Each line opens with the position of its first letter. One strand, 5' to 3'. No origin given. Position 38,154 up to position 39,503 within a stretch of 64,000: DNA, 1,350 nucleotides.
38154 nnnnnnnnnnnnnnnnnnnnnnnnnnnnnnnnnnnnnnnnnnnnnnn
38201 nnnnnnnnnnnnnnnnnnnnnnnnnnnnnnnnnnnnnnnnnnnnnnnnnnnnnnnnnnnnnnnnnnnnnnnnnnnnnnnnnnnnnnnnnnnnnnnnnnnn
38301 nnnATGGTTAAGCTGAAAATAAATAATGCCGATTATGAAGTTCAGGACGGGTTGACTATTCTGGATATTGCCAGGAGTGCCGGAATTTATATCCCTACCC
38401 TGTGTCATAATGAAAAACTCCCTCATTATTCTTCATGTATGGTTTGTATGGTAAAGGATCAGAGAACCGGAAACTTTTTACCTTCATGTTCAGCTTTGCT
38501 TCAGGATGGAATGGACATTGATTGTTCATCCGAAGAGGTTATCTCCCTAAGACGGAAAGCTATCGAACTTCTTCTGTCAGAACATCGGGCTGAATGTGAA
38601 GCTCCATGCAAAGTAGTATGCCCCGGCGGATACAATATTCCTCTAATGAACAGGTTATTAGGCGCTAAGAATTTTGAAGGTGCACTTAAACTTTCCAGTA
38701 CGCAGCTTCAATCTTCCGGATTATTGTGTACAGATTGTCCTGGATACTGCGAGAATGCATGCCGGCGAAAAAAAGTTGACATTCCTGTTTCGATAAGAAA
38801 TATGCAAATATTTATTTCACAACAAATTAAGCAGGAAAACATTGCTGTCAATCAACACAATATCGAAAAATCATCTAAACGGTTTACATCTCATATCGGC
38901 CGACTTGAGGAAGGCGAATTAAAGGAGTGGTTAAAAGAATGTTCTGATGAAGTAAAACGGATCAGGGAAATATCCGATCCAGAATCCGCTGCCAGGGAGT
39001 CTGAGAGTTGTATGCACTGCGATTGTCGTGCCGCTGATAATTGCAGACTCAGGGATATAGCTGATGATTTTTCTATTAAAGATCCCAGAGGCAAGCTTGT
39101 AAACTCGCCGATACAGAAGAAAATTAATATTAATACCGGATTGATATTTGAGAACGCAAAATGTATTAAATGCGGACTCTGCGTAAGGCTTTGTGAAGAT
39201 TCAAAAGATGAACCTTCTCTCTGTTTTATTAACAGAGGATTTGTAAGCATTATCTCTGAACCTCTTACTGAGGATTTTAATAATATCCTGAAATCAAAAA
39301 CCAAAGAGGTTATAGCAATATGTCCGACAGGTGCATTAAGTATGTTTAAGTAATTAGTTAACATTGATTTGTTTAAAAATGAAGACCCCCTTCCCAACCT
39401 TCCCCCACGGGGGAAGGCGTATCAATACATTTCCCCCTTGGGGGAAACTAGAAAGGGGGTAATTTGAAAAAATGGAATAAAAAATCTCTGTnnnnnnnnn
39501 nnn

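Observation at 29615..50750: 21-kb, 15-gene locus coupling six envelope beta-propellers to Fe-S/flavin/cupredoxin electron carriers, with no recognisable terminal enzyme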

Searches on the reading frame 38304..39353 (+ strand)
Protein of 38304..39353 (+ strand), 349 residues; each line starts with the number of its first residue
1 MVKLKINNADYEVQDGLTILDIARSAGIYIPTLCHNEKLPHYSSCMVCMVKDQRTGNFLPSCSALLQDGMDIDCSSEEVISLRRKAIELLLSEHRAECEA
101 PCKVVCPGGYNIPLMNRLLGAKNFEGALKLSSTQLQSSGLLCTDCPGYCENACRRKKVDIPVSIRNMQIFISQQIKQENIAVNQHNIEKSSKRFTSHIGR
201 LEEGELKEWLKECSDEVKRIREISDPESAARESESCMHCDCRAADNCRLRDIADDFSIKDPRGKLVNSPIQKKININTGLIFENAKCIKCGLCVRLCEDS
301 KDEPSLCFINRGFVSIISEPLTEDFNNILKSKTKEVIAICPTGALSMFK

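Call 3: search_protein_families(library=pfam, proteins=[window:38304-39353:+], max_evalue=0.01)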
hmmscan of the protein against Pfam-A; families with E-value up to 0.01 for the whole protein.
window:38304-39353:+ (349 aa): 3 families
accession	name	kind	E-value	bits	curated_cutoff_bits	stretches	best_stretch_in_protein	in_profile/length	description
PF13510.11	Fer2_4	-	7.9e-13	48.7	22.8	1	1-73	3-78/82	2Fe-2S iron-sulfur cluster binding domain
PF14691.11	Fer4_20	-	8.4e-08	32.5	25.8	1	97-179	26-112/113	Dihydroprymidine dehydrogenase domain II, 4Fe-4S cluster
PF22117.2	Fer4_Nqo3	-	5.2e-07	30.2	27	1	284-345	8-66/67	NADH-quinone oxidoreductase subunit 3, ferredoxin-like domain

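Call 9: search_protein_families(library=ncbifam, proteins=[window:38304-39353:+], max_evalue=0.001)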
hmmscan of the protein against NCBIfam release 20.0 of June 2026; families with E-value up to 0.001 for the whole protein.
window:38304-39353:+ (349 aa): 11 families
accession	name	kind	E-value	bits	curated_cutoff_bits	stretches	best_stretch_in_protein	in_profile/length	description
NF009454.0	PRK12814.1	equivalog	1.5e-56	192.1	916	2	2-178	4-180/657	putative NADPH-dependent glutamate synthase small subunit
NF040763.1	FeFe_hydrog_A6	exception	5.2e-39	134.1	765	2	2-100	1-99/571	NADH-dependent [FeFe] hydrogenase, group A6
NF005745.0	PRK07569.1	equivalog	3.9e-25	88.6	333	2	2-99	4-101/238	bidirectional hydrogenase complex protein HoxU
TIGR01973.1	NuoG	equivalog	1.4e-20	73.6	470.05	2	4-98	1-95/606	NADH-quinone oxidoreductase subunit NuoG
NF040762.1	Hydr_FeFe_Clost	exception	3.2e-20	72.3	900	1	3-103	2-101/572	ferredoxin hydrogenase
NF006305.0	PRK08493.1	equivalog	9.3e-16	57.1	591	1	1-98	1-96/819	NADH-quinone oxidoreductase subunit G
NF005895.0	PRK07860.1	equivalog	5e-14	51.3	802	2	1-118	17-131/811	NADH-quinone oxidoreductase subunit G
NF009410.0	PRK12771.1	subfamily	5e-11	41.9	516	1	98-193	46-140/566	NAD(P)-binding protein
NF045663.1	diclust_near_Sec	equivalog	2e-09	36.1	530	1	97-184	15-102/759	pyridine nucleotide-disulfide oxidoreductase/dicluster-binding protein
TIGR03315.1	Se_ygfK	equivalog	1.7e-07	29.1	835.3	1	100-198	445-543/1012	putative selenate reductase subunit YgfK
NF010590.0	PRK13984.1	equivalog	0.0008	17.6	946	0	97-192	194-289/611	putative oxidoreductase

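Call 18: search_solved_structures(query=window:38304-39353:+, max_evalue=0.001)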
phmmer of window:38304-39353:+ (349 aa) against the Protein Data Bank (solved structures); distinct sequences matched with E-value up to 0.001: 70 (the best 60 are shown).
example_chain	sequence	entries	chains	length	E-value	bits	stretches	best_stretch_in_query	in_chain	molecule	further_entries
8oh5_C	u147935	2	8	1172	2.1e-38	135.4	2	2-173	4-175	Formate dehydrogenase-O, major subunit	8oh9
9n5u_A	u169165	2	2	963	7.5e-37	130.3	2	1-172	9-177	NfnA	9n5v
9bov_A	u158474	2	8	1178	2.9e-36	128.3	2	2-172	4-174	Molybdopterin oxidoreductase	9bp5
8a6t_A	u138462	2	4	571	1.9e-24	89.5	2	1-99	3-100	Electron bifurcating hydrogenase subunit HydA1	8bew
7p5h_A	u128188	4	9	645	8.3e-19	70.9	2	235-347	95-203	Fe-hydrogenase, subunit alpha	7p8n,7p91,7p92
7q4v_A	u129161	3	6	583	2.1e-17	66.3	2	3-99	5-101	Iron hydrogenase HydA1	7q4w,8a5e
6tg9_A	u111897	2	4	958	1.3e-14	57.2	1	2-99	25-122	Formate dehydrogenase subunit alpha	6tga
5xf9_B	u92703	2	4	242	2.6e-14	56.1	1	15-99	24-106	NAD-reducing hydrogenase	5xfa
9iho_G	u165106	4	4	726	6.6e-14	54.8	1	2-99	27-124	NUAM (75 kDa) subunit of mitochondrial NADH:ubiquinone oxidoreductase (Complex I)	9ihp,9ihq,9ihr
9mqx_A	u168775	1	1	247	3.4e-13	52.5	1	8-93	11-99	NADH:ubiquinone oxidoreductase chain G-like protein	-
7t2r_A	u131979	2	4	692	8.2e-13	51.2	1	15-93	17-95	NiFe hydrogenase subunit A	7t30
9wxb_B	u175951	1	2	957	1e-12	50.9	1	3-99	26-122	Formate dehydrogenase alpha subunit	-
7zm7_A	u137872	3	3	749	5.3e-12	48.5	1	2-99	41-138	NADH-ubiquinone oxidoreductase-like protein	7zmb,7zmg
6gcs_A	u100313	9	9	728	6.8e-12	48.2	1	3-99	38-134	75-KDA PROTEIN (NUAM) | Subunit NUAM of NADH:Ubiquinone Oxidoreductase (Complex I) | NADH-ubiquinone oxidoreductase 78 kDa subunit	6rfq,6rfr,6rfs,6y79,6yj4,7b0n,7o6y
7tgh_S1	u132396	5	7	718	1.3e-10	44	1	4-99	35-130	NADH-ubiquinone oxidoreductase 75 kDa subunit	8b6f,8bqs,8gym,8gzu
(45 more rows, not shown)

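Call 21: search_protein_representatives(protein=window:38304-39353:+)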
Query: 349 residues. Proteins with E-value up to 0.001 (for the whole library): 8135; up to 1e-10: 2895; up to 1e-30: 580. The best 150 are listed.
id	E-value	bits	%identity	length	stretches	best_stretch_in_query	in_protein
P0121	5.4e-151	518.7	66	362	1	1-349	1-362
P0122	8.0e-117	406.4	65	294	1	70-349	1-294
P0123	1.8e-110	385.5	52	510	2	176-348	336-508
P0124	6.1e-103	360.7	64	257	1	1-245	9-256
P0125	2.4e-101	355.5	51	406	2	1-170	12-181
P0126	2.5e-97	342.3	47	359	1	1-347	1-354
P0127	2.6e-97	342.2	51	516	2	1-172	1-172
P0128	1.1e-96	340.2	50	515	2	1-169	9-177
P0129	3.0e-96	338.7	50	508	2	2-170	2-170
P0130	5.7e-77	275.3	77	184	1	189-349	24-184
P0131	1.4e-71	257.6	43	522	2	1-170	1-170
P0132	1.5e-69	251.0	41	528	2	1-172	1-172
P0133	2.7e-68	246.8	40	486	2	1-171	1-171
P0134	4.4e-68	246.1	38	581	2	3-171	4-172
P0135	2.0e-67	244.0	40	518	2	3-176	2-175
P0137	2.1e-66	240.6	37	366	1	1-346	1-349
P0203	3.1e-56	207.2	37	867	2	3-168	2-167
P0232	7.9e-54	199.3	39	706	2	2-167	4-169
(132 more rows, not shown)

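Call 22: search_protein_families(library=pfam, proteins=[P0123, P0127, P0131, P0134, P0126, P0137, P0203, P0232], max_evalue=0.0001)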
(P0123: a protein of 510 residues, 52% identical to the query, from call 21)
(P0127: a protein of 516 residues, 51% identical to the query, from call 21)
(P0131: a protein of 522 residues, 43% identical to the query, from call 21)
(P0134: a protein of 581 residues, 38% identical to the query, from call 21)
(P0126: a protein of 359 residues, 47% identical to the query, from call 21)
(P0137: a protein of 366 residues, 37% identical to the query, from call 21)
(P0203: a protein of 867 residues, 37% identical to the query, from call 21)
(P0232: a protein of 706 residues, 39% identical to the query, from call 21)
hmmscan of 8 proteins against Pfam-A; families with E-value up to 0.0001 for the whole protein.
P0123 (510 aa): 5 families
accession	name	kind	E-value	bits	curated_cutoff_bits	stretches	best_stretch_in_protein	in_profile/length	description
PF13510.11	Fer2_4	-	9.3e-13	48.5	22.8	1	1-73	3-78/82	2Fe-2S iron-sulfur cluster binding domain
PF14691.11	Fer4_20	-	3.1e-12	46.7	25.8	1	97-176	26-109/113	Dihydroprymidine dehydrogenase domain II, 4Fe-4S cluster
PF13450.12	NAD_binding_8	-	4.6e-07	30.5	21.9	1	194-227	1-34/68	NAD(P)-binding Rossmann-like domain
PF22117.2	Fer4_Nqo3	-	1.1e-06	29.2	27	1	443-506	7-67/67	NADH-quinone oxidoreductase subunit 3, ferredoxin-like domain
PF01266.30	DAO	-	5.4e-06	26.6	27.9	1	191-226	1-37/353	FAD dependent oxidoreductase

P0127 (516 aa): 8 families
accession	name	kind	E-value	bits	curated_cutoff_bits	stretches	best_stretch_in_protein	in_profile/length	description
PF13510.11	Fer2_4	-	3.2e-14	53.2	22.8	1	1-73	3-78/82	2Fe-2S iron-sulfur cluster binding domain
PF14691.11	Fer4_20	-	1.8e-10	41.1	25.8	1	97-172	26-105/113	Dihydroprymidine dehydrogenase domain II, 4Fe-4S cluster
PF13450.12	NAD_binding_8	-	1.2e-08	35.6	21.9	1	194-230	1-37/68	NAD(P)-binding Rossmann-like domain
PF22117.2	Fer4_Nqo3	-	5.3e-06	27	27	1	443-505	7-66/67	NADH-quinone oxidoreductase subunit 3, ferredoxin-like domain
PF01266.30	DAO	-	6.8e-06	26.3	27.9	1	191-226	1-37/353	FAD dependent oxidoreductase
PF01593.30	Amino_oxidase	-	8.5e-05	22.4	19.8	0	200-235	2-37/443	Flavin containing amine oxidoreductase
PF00890.30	FAD_binding_2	-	9.3e-05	22.2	20.4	0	192-227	2-37/414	FAD binding domain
PF01494.25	FAD_binding_3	-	9.5e-05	22.2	22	0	191-223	3-35/349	FAD binding domain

P0131 (522 aa): 7 families
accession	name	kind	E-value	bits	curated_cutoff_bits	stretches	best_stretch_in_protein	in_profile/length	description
PF13510.11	Fer2_4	-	1.1e-17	64.3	22.8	1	1-76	3-81/82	2Fe-2S iron-sulfur cluster binding domain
PF07992.20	Pyr_redox_2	-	5.8e-13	49.3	26.1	1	190-249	1-57/291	Pyridine nucleotide-disulphide oxidoreductase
PF14691.11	Fer4_20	-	6.9e-12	45.6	25.8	1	98-167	27-100/113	Dihydroprymidine dehydrogenase domain II, 4Fe-4S cluster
PF22117.2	Fer4_Nqo3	-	3.7e-07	30.6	27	1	455-515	9-66/67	NADH-quinone oxidoreductase subunit 3, ferredoxin-like domain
PF13450.12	NAD_binding_8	-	2.7e-06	28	21.9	1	194-223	1-30/68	NAD(P)-binding Rossmann-like domain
PF01266.30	DAO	-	6.3e-06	26.4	27.9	1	191-224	1-35/353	FAD dependent oxidoreductase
PF00111.32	Fer2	-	5.8e-05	23.4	21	1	5-66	2-76/77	2Fe-2S iron-sulfur cluster binding domain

P0134 (581 aa): 7 families
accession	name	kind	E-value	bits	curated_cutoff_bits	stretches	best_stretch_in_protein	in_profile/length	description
PF14691.11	Fer4_20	-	4.4e-14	52.7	25.8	1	99-178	27-110/113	Dihydroprymidine dehydrogenase domain II, 4Fe-4S cluster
PF13510.11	Fer2_4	-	8.4e-13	48.6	22.8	1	2-77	3-81/82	2Fe-2S iron-sulfur cluster binding domain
PF07992.20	Pyr_redox_2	-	4.2e-10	40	26.1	0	194-247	2-57/291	Pyridine nucleotide-disulphide oxidoreductase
PF13450.12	NAD_binding_8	-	1.1e-09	38.9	21.9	1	197-233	1-37/68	NAD(P)-binding Rossmann-like domain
PF01266.30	DAO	-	7.6e-07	29.4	27.9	1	194-230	1-38/353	FAD dependent oxidoreductase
PF00890.30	FAD_binding_2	-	9.7e-06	25.5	20.4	0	195-235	2-42/414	FAD binding domain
PF03486.20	HI0933_like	-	2e-05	24.6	50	1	194-236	2-44/244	HI0933-like protein Rossmann domain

P0126 (359 aa): 3 families
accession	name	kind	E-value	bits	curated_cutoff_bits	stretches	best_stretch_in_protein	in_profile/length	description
PF13510.11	Fer2_4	-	5.1e-13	49.3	22.8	1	1-73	3-78/82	2Fe-2S iron-sulfur cluster binding domain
PF14691.11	Fer4_20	-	1.4e-06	28.5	25.8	1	97-177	26-110/113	Dihydroprymidine dehydrogenase domain II, 4Fe-4S cluster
PF22117.2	Fer4_Nqo3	-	2.1e-06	28.3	27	1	291-352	8-66/67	NADH-quinone oxidoreductase subunit 3, ferredoxin-like domain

P0137 (366 aa): 2 families
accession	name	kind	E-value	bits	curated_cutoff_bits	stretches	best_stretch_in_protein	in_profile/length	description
PF13510.11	Fer2_4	-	1.3e-13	51.2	22.8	1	3-75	5-80/82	2Fe-2S iron-sulfur cluster binding domain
PF14691.11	Fer4_20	-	6.9e-08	32.7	25.8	1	98-175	27-107/113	Dihydroprymidine dehydrogenase domain II, 4Fe-4S cluster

P0203 (867 aa): 17 families
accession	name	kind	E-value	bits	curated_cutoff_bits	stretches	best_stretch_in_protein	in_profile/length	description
PF13570.13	Beta-prop_ACSF4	-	2.7e-65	221.4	133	2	642-863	12-240/329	Beta-alanine-activating enzyme, beta-propeller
PF13360.13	PQQ_2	-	2.1e-39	136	27.6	2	546-755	15-233/233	Outer membrane protein assembly factor BamB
PF01011.28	PQQ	-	1.1e-13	51.2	26.7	1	594-682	48-147/595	Glucose/ethanol/alcohol dehydrogenase, beta-propeller domain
PF13510.11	Fer2_4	-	2e-11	44.2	22.8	1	2-75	5-81/82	2Fe-2S iron-sulfur cluster binding domain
PF14691.11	Fer4_20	-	3e-11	43.6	25.8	1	97-172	27-106/113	Dihydroprymidine dehydrogenase domain II, 4Fe-4S cluster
PF13450.12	NAD_binding_8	-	1.5e-10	41.6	21.9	1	192-229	1-38/68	NAD(P)-binding Rossmann-like domain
PF25292.1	Beta-prop_CGLA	-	6.1e-10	39.5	26.8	1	606-720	2-117/316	Lambda-carrageenase beta-propeller domain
PF01266.30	DAO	-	1.6e-08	34.9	27.9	1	190-224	2-37/353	FAD dependent oxidoreductase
PF24796.1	WDR55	-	9.1e-08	31.9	200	1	604-827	20-251/296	WDR55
PF25293.1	Beta-prop_EMC1_N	-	1.3e-07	32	34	0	770-848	32-114/219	EMC1 N-terminal beta-propeller domain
PF25174.1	Beta-prop_THOC3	-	4e-07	29.8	305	0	768-834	58-125/272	THOC3 beta-propeller domain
PF24805.1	EIF3I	-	1.1e-06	28.5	200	0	602-713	157-263/324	EIF3I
PF23414.1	Beta-prop_EML_2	-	1.6e-06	28.1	90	0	770-862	11-106/266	Echinoderm microtubule-associated protein second beta-propeller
PF07992.20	Pyr_redox_2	-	2.9e-06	27.4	26.1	1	189-281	2-110/291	Pyridine nucleotide-disulphide oxidoreductase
PF24807.1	WD40_CDC20-Fz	-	4e-06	26.8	200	0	607-712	23-126/292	CDC20/Fizzy WD40 domain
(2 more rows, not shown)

P0232 (706 aa): 9 families
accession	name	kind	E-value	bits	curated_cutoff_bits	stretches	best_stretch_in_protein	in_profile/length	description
PF07992.20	Pyr_redox_2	-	1.3e-28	100.7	26.1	1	195-488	2-291/291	Pyridine nucleotide-disulphide oxidoreductase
PF13510.11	Fer2_4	-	7.2e-22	77.7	22.8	1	3-78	3-81/82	2Fe-2S iron-sulfur cluster binding domain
PF14691.11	Fer4_20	-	8.8e-20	71.1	25.8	1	100-175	27-106/113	Dihydroprymidine dehydrogenase domain II, 4Fe-4S cluster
PF13738.12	Pyr_redox_3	-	6.2e-12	45.8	30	1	318-472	157-305/305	Pyridine nucleotide-disulphide oxidoreductase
PF13450.12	NAD_binding_8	-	5.4e-10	39.8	21.9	1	198-233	1-36/68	NAD(P)-binding Rossmann-like domain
PF01266.30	DAO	-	2e-07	31.3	27.9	1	195-230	1-37/353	FAD dependent oxidoreductase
PF00070.33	Pyr_redox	-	3.1e-07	31.2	22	0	325-378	1-57/82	Pyridine nucleotide-disulphide oxidoreductase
PF22117.2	Fer4_Nqo3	-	1.5e-06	28.7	27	1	614-677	8-67/67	NADH-quinone oxidoreductase subunit 3, ferredoxin-like domain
PF01593.30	Amino_oxidase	-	2.2e-05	24.4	19.8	0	204-232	2-30/443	Flavin containing amine oxidoreductase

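Call 25: find_related_loci(query=A2, collection=genome_contigs, flank=10000)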
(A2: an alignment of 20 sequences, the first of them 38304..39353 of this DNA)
Query A2 (349 aa) in genome_contigs; peptide patterns used: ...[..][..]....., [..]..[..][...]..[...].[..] (x = any residue, [..] = any of these).
599 stretches matched a pattern (row limit reached: there are more); 516 encode a relative of the query (tblastn E <= 1e-3); the best 80 are kept; 80 distinct loci.
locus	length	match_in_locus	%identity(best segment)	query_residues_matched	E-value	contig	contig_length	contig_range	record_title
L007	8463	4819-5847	83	7-349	0e+0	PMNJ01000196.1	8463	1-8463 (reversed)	MAG: Bacteroidales bacterium isolate fen_946 73.20100900_E3D.43_contig_16524, whole genome shotgun sequence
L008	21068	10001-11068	75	1-347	0e+0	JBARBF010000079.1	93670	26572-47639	MAG: Bacteroidales bacterium isolate MFD05764_ilm_asm_bin327 k127_106118, whole genome shotgun sequence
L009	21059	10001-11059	75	1-348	1e-179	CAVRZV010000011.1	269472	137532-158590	MAG: uncultured Bacteroidales bacterium isolate MFD05942.bin.2.148 genome assembly, contig: contig_39103, whole genome s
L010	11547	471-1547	73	1-349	5e-177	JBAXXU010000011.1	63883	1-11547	MAG: Bacteroidota bacterium isolate ELA747 MAG747_11, whole genome shotgun sequence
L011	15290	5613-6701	75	1-349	7e-177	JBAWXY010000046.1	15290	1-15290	MAG: Bacteroidota bacterium isolate ELA075 MAG075_46, whole genome shotgun sequence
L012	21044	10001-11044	72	1-347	9e-172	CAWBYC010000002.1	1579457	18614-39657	MAG: uncultured Bacteroidales bacterium isolate MFD05442.bin.2.264 genome assembly, contig: contig_1767, whole genome sh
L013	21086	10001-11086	69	1-349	1e-169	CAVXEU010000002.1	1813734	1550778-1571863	MAG: uncultured Bacteroidales bacterium isolate MFD02416.bin.1.219 genome assembly, contig: contig_12175, whole genome s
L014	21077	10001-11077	66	1-346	1e-161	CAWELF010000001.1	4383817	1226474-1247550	MAG: uncultured Bacteroidales bacterium isolate MFD05705.bin.2.50 genome assembly, contig: contig_20422, whole genome sh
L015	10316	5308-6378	65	1-348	9e-157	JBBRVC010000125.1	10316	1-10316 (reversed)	MAG: Bacteroidales bacterium isolate La3_metabat2.086 La3_metabat2.086_K_2186708_L_10316_cov_26.0010, whole genome shotg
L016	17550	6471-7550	63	1-346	8e-154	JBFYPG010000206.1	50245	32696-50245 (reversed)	MAG: Bacteroidales bacterium isolate PPR_0149 k121_2874074, whole genome shotgun sequence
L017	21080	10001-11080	62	4-349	4e-153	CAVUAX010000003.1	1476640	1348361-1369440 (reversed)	MAG: uncultured Bacteroidales bacterium isolate MFD05684.bin.2.65 genome assembly, contig: contig_41804, whole genome sh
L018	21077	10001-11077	62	1-349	1e-152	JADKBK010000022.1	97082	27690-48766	MAG: Bacteroidales bacterium isolate Mari_18-Q3-R65-66_MAXAC.219 tig00015823-10-972200, whole genome shotgun sequence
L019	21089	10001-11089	63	1-349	6e-152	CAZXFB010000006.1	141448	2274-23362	MAG TPA_asm: uncultured Rikenellaceae bacterium isolate SRP272421_co4_225 genome assembly, contig: NODE_81_length_141448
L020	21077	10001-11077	62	1-345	3e-151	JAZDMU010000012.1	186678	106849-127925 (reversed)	MAG: Bacteroidota bacterium isolate MEGAHIT-group-0.674 k141_11862393, whole genome shotgun sequence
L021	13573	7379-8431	64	2-349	9e-150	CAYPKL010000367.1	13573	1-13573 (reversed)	MAG TPA_asm: uncultured Rikenellaceae bacterium isolate binchicken_co255_353 genome assembly, contig: k141_1655761, whol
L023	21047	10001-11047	63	2-348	1e-147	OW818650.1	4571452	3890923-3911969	metagenome genome assembly, chromosome: 1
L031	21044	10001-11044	57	1-347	4e-140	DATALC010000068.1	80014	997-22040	MAG TPA_asm: Bacteroidales bacterium isolate SMAG_U6954 k141_35169, whole genome shotgun sequence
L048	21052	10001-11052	51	1-348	5e-85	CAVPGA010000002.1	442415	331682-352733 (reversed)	MAG: uncultured Bacteroidales bacterium isolate MFD10007.bin.2.59 genome assembly, contig: contig_15690, whole genome sh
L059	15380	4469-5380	37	2-344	4e-61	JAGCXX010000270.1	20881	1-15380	MAG: Prevotella sp. isolate RGIG10223 Yak_Rumen-5__c2074380, whole genome shotgun sequence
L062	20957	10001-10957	36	2-347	3e-58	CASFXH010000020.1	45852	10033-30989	uncultured Parabacteroides sp. isolate T19_L4_323323_idba_bin.154 genome assembly, contig: T19_L4_323323_idba_bin.154.fa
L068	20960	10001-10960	36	2-347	4e-56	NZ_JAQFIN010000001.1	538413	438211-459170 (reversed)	Parabacteroides sp. PF5-6 Ga0505163_01, whole genome shotgun sequence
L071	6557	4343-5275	34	2-344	1e-54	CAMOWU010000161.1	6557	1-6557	MAG: uncultured Bacteroides sp. isolate SRR873601_bin.46_metaWRAP_v1.3_MAG genome assembly, contig: NODE_39071_length_65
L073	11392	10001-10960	36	2-349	8e-55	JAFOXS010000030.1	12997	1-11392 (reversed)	MAG: Alistipes sp. isolate RGIG894 Dairy_cattle_Rectum-3__c103457, whole genome shotgun sequence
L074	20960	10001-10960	35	1-347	8e-55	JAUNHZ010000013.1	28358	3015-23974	MAG: Bacteroidales bacterium isolate S28M_St_metabat_119 NODE_1159_length_28358_cov_8.250291, whole genome shotgun seque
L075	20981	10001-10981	35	1-345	3e-53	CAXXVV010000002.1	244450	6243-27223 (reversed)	MAG: Victivallales bacterium isolate 5119678d-892b-4fdb-bca9-331175d8da34 genome assembly, contig: contig_2, whole genom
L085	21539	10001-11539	46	1-347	3e-50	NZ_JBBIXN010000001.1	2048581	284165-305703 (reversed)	Maribellus mangrovi strain FJH33 NODE_1_length_2048581_cov_169.047041, whole genome shotgun sequence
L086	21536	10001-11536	44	1-348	3e-49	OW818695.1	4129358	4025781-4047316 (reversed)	metagenome genome assembly, chromosome: 1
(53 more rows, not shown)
